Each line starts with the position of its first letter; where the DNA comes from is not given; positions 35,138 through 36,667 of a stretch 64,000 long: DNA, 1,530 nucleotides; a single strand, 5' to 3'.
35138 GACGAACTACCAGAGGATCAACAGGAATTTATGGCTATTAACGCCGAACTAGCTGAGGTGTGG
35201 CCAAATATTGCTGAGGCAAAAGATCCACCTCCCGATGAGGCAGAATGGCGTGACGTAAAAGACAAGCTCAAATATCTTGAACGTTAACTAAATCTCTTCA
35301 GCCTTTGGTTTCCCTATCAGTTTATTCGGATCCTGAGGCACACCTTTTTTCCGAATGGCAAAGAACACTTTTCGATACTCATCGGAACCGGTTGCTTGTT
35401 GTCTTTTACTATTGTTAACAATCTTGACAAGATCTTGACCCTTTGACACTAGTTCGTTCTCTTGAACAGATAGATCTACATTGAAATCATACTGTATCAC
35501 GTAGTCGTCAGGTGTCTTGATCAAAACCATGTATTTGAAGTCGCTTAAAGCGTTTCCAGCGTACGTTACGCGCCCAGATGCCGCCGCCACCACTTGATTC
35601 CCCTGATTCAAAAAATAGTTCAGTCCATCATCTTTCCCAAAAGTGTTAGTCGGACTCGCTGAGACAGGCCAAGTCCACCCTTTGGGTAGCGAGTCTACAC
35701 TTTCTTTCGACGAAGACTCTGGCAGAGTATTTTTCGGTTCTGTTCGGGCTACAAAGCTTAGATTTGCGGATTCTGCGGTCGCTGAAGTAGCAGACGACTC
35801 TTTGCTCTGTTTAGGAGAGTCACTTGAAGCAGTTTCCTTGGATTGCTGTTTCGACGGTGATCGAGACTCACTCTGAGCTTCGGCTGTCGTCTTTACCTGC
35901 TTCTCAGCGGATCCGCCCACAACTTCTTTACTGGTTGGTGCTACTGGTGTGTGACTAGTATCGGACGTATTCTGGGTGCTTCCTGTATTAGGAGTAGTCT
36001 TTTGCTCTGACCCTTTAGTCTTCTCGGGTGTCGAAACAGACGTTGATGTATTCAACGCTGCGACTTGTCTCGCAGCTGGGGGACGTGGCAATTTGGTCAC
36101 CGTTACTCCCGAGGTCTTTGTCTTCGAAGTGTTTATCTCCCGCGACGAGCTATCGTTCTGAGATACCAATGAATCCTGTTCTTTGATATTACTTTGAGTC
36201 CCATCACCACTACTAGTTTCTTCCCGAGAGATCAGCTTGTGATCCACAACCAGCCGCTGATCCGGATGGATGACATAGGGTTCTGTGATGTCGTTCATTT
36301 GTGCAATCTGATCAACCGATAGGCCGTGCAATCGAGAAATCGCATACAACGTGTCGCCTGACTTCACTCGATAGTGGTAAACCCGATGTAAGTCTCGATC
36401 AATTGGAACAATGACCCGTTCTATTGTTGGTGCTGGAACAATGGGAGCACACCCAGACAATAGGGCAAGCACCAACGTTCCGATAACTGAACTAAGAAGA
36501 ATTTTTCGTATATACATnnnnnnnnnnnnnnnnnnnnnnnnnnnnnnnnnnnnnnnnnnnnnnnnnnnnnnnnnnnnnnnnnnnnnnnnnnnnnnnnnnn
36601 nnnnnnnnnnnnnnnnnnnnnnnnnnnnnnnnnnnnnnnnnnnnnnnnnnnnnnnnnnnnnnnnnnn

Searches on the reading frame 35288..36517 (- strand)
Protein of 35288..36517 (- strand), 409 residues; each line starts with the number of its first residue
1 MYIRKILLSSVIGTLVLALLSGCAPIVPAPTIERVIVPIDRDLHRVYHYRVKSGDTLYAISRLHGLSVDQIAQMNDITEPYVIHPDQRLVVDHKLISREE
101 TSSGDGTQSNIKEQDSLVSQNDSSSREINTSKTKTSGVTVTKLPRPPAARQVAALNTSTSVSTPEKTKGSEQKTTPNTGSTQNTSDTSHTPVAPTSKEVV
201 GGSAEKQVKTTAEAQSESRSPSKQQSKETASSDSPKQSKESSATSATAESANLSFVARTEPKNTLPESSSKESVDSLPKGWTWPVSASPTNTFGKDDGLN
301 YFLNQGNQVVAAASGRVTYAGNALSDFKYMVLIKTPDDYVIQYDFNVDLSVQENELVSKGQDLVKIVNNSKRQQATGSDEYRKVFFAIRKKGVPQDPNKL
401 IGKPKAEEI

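Call 61: search_protein_families(library=pfam, proteins=[window:35288-36517:-], max_evalue=0.00001)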
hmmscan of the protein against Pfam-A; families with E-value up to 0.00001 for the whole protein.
window:35288-36517:- (409 aa): 2 families
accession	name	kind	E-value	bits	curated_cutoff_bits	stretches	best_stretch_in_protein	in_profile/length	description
PF01476.26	LysM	-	7.5e-14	51.9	20.9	1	49-91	1-42/43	LysM domain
PF01551.29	Peptidase_M23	-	2.1e-12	47.5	28.7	1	296-397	3-96/96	Peptidase family M23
